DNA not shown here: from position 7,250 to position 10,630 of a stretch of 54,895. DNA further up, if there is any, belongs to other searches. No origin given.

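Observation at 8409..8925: REP-like palindromes occupy, in frame, the place of the SAM-binding motif of the methyltransferase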

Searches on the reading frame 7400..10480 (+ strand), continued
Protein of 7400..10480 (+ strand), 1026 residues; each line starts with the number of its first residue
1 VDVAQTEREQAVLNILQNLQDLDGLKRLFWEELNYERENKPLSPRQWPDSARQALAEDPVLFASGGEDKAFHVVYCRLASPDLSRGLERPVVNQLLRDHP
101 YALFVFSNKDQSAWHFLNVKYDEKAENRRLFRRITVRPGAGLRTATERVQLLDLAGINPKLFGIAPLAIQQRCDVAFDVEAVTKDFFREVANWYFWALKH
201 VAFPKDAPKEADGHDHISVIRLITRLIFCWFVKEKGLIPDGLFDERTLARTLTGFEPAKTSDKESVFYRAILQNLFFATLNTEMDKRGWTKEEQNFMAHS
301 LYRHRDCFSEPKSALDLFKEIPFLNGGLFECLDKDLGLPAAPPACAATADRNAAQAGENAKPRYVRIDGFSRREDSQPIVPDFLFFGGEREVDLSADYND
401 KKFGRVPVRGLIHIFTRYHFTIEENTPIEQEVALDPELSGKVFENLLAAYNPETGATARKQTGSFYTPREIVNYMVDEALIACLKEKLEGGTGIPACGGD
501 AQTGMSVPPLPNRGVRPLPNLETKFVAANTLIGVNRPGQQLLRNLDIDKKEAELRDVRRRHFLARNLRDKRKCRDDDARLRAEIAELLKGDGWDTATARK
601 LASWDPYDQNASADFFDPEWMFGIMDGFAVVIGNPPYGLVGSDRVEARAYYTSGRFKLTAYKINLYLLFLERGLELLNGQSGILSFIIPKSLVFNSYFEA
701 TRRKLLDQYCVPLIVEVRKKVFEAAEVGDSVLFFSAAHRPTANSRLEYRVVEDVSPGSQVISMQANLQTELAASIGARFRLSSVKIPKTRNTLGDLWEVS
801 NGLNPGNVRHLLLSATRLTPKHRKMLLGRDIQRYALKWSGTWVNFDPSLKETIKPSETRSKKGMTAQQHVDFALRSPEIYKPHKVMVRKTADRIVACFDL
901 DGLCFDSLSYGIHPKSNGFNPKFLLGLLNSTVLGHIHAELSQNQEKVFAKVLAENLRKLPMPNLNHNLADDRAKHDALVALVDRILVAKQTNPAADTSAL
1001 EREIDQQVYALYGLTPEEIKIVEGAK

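Call 44: search_solved_structures(query=P0004, max_evalue=0.001, show_alignments=2)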
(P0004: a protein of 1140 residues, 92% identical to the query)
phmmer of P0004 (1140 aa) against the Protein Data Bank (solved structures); distinct sequences matched with E-value up to 0.001: 1.
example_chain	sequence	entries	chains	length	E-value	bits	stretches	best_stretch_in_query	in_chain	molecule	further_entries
7qw5_A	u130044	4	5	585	2.1e-09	38.9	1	777-888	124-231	Modification methylase BseCI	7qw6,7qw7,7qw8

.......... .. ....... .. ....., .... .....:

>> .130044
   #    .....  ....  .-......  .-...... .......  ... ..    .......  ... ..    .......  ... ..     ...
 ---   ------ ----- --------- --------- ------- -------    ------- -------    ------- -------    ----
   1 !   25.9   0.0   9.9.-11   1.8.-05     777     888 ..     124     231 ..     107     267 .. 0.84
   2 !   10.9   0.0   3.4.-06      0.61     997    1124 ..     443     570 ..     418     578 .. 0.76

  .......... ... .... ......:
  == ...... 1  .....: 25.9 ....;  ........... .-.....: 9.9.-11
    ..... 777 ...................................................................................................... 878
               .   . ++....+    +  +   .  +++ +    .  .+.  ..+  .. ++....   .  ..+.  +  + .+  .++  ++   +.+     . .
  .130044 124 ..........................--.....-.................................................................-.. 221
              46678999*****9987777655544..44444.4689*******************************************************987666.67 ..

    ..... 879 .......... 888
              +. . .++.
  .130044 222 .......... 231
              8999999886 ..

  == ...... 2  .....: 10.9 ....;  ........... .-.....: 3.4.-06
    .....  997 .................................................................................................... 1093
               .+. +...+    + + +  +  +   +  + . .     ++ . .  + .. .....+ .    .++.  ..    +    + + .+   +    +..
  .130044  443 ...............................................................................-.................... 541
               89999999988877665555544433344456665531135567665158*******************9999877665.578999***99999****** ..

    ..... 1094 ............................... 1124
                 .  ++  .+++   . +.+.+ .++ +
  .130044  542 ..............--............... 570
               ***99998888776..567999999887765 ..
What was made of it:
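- Tried and rejected: It did not help to anchor motif I (call 44).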

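Call 53: search_protein_families(library=pfam, proteins=[P0004, P0002], max_evalue=0.001)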
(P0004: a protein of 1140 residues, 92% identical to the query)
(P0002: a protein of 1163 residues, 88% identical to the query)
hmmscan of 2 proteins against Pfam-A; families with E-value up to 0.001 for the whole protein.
P0004 (1140 aa): 3 families
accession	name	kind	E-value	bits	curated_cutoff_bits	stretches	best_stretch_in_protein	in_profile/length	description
PF07669.17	Eco57I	-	1.2e-27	97.5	25.3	1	629-875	1-171/171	Eco57I restriction-modification methylase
PF02384.22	N6_Mtase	-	9.8e-07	28.8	20.4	0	427-466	5-40/311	N-6 DNA Methylase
PF12950.13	TaqI_C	-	3.5e-06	27.7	26.5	1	980-1081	20-118/118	TaqI-like C-terminal specificity domain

P0002 (1163 aa): 3 families
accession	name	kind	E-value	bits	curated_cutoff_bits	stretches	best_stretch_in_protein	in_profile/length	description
PF07669.17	Eco57I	-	3.6e-27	96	25.3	1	614-859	1-171/171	Eco57I restriction-modification methylase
PF12950.13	TaqI_C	-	1.4e-14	54.8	26.5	1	961-1097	2-117/118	TaqI-like C-terminal specificity domain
PF02384.22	N6_Mtase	-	2.7e-11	43.8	20.4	1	764-875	125-234/311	N-6 DNA Methylase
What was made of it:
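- Checked: Intact homologues cover Eco57I 1-171 (call 53).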

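Call 63: list_cluster_members(proteins=[P0001, P0121])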
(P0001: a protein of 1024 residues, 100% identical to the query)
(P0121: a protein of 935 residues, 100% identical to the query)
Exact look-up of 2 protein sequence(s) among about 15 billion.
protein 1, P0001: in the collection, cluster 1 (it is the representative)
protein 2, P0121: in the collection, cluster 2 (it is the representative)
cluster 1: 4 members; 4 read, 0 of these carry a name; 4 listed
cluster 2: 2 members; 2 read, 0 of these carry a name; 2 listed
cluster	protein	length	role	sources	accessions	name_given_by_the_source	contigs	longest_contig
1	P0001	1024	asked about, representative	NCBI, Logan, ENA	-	-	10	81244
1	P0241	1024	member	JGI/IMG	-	-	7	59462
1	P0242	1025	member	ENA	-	-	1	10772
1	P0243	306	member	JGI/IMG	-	-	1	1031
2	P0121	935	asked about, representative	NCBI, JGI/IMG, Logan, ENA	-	-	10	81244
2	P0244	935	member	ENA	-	-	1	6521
